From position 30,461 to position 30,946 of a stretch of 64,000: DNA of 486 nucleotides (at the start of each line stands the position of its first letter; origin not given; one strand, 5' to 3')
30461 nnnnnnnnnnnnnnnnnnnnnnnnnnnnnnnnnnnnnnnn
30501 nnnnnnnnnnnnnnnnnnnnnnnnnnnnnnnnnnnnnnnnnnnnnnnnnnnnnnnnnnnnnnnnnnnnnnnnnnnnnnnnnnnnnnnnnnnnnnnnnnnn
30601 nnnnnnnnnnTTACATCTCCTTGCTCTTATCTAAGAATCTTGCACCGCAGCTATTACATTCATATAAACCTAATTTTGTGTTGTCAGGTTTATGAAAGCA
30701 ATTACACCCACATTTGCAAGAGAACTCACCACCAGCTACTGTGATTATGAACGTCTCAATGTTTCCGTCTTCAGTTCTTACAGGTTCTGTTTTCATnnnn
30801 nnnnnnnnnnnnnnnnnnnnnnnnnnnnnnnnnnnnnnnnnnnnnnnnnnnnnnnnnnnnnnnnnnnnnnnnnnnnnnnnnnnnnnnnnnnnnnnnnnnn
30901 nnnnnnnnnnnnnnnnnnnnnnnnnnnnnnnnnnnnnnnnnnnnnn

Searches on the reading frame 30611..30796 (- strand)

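Call 46: search_protein_families(library=pfam, proteins=[window:30611-30796:-], max_evalue=0.01)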
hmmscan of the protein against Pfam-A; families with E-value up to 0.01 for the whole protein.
window:30611-30796:- (61 aa): 1 family
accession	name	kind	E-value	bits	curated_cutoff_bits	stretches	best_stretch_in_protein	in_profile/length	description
PF23455.1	DUF7129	-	0.0079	16.4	30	1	40-55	7-22/45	Domain of unknown function (DUF7129)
